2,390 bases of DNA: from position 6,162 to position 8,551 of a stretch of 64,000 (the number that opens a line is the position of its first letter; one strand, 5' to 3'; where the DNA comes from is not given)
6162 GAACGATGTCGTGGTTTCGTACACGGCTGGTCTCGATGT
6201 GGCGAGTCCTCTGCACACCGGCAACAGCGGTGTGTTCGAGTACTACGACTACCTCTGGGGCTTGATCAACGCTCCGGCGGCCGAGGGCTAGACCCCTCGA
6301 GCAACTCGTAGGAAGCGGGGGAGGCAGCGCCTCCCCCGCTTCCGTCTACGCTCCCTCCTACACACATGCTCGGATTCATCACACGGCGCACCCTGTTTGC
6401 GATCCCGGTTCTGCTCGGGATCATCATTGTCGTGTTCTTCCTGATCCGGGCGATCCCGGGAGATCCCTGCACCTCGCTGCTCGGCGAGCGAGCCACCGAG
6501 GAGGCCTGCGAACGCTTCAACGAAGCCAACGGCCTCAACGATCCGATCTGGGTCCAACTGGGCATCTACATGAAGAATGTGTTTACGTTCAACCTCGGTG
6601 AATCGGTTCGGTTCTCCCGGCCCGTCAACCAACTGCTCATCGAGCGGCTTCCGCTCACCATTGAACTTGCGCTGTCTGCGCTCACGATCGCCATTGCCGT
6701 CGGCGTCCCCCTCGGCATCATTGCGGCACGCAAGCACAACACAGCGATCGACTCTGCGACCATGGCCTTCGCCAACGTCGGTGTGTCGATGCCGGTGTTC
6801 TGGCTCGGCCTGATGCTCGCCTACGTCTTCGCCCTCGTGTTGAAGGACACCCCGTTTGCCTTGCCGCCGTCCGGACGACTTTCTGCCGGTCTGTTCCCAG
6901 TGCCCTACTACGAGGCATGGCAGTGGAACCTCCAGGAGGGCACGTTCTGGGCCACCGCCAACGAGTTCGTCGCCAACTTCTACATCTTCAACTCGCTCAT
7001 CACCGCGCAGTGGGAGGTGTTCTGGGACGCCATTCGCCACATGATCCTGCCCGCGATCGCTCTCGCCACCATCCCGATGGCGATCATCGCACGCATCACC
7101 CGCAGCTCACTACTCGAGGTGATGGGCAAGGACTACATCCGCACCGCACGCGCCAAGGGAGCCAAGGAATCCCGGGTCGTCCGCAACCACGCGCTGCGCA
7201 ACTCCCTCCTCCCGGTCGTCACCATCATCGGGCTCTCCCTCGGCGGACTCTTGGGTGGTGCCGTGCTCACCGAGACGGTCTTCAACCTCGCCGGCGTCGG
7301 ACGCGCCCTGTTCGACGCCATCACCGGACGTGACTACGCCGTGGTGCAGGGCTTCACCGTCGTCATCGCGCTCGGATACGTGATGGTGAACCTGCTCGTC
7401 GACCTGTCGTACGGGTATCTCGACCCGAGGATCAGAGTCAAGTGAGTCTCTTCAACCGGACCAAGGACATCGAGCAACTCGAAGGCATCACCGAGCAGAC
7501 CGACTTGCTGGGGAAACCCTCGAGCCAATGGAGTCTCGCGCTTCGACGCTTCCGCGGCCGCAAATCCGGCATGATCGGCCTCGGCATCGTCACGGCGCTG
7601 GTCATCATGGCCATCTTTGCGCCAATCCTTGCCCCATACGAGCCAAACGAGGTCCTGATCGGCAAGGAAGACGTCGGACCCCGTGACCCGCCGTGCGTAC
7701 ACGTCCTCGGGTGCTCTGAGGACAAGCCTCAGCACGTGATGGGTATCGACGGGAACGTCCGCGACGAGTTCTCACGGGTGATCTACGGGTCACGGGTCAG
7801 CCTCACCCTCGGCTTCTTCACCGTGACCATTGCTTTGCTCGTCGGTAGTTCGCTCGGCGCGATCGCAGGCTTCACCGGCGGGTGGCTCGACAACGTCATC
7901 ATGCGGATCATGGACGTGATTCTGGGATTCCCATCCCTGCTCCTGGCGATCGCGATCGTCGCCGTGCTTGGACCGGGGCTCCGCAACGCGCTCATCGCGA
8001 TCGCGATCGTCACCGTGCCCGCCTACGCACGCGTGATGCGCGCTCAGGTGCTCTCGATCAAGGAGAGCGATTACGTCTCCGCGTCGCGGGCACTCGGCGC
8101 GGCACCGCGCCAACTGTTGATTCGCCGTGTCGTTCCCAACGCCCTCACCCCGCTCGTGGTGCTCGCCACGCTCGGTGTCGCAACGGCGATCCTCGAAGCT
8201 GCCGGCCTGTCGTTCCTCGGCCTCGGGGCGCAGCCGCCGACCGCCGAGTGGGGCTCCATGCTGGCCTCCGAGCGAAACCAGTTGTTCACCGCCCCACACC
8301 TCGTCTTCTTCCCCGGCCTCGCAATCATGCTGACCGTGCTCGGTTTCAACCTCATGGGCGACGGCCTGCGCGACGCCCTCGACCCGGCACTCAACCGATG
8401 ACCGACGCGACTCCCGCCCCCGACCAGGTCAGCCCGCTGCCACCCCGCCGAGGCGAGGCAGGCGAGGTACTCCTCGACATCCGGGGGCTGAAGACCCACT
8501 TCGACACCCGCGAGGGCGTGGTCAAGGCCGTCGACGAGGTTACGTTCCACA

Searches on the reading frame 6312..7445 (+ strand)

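Call 52: search_protein_families(library=ncbifam, proteins=[window:6312-7445:+], max_evalue=0.00001)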
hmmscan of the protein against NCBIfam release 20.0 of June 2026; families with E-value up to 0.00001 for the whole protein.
window:6312-7445:+ (377 aa): 20 families
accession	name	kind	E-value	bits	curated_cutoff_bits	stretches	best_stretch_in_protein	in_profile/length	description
NF045470.1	Opp2B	equivalog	1.7e-91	306.5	350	2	239-375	164-300/300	nickel ABC transporter permease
NF008161.0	PRK10914.1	equivalog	4.1e-86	289.2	590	1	19-377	1-338/339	dipeptide ABC transporter permease DppB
NF045472.1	Opp4B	equivalog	8.8e-77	258.5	450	2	231-375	175-319/319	oligopeptide ABC transporter permease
TIGR02789.1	nickel_nikB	equivalog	1.3e-74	251.4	447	2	219-375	154-307/314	nickel ABC transporter permease subunit NikB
NF045471.1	Opp3B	equivalog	1.3e-72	244.9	480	2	236-376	164-304/308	oligopeptide ABC transporter permease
NF007677.0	PRK10352.1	equivalog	9.2e-71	238.5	433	2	238-376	170-308/314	nickel ABC transporter permease subunit NikB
NF011661.0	PRK15081.1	equivalog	5.8e-69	232.9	463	2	236-377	165-306/306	glutathione ABC transporter permease GsiC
NF045469.1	Opp1B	equivalog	2.6e-65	220.9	380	2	239-375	172-307/307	nickel/cobalt ABC transporter permease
NF007008.0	PRK09471.1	equivalog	7e-63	212.9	388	2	230-375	162-305/306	oligopeptide ABC transporter permease OppB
NF011690.0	PRK15110.1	equivalog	4e-44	151.4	432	1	83-366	44-305/321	putrescine export ABC transporter permease SapB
NF011712.0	PRK15133.1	subfamily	9.5e-34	116.9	445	2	235-375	219-360/364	microcin C ABC transporter permease YejB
NF043081.1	MMSYN1_0165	equivalog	1.6e-32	113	350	2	235-376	242-386/388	oligopeptide ABC transporter permease OppB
NF045474.1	Opp2C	equivalog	3.9e-13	49.5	300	1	249-313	107-171/236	nickel transporter permease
NF045473.1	Opp1C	equivalog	1.4e-10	41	350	1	249-328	135-210/267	nickel/cobalt ABC transporter permease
TIGR02790.1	nickel_nikC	equivalog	1.9e-10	40.8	358.45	1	249-312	129-192/258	nickel ABC transporter permease subunit NikC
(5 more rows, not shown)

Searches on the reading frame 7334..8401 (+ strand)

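Call 52: search_protein_families(library=ncbifam, proteins=[window:7334-8401:+], max_evalue=0.00001)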
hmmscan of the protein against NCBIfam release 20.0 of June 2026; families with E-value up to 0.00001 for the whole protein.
window:7334-8401:+ (355 aa): 21 families
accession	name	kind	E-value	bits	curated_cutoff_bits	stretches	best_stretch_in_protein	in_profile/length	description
NF011662.0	PRK15082.1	equivalog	1.7e-86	290.3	484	1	64-355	24-302/303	glutathione ABC transporter permease GsiD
NF045474.1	Opp2C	equivalog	7.7e-81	271.2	300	1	131-350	17-236/236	nickel transporter permease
NF045476.1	Opp4C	equivalog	1.1e-80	270.8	350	1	64-351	1-277/278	oligopeptide ABC transporter permease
NF008160.0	PRK10913.1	equivalog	1.7e-80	270.6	483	1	72-354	25-299/300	dipeptide ABC transporter permease DppC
NF045473.1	Opp1C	equivalog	2.6e-80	269.7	350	1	77-352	5-266/267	nickel/cobalt ABC transporter permease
TIGR02790.1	nickel_nikC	equivalog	3.3e-79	266.1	358.45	1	81-350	3-258/258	nickel ABC transporter permease subunit NikC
NF007376.0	PRK09881.1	equivalog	4.9e-77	258.8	434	1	74-352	28-292/298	D,D-dipeptide ABC transporter permease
NF007738.0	PRK10417.1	equivalog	1.7e-72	244.3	335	1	76-353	8-271/277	nickel ABC transporter permease subunit NikC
NF045475.1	Opp3C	equivalog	6.5e-65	219.4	450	1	58-353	16-327/328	oligopeptide ABC transporter permease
NF047573.1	opine_perm_CntC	exception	3.1e-64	216.9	440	1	71-352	3-270/271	staphylopine uptake ABC transporter permease subunit CntC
NF011935.0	PRK15406.1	equivalog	3.3e-55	188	433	1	43-351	5-299/302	oligopeptide ABC transporter permease OppC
NF011691.0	PRK15111.1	equivalog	1.7e-51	175.6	379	1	62-350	12-292/296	putrescine export ABC transporter permease SapC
NF043080.1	MMSYN1_0166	equivalog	2.8e-39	134.9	370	1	58-352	19-304/307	oligopeptide ABC transporter permease OppC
NF011596.0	PRK15021.1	subfamily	7.6e-28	97.5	439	1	132-352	119-338/341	microcin C ABC transporter permease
NF045470.1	Opp2B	equivalog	1.6e-09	37.4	350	1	151-284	89-237/300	nickel ABC transporter permease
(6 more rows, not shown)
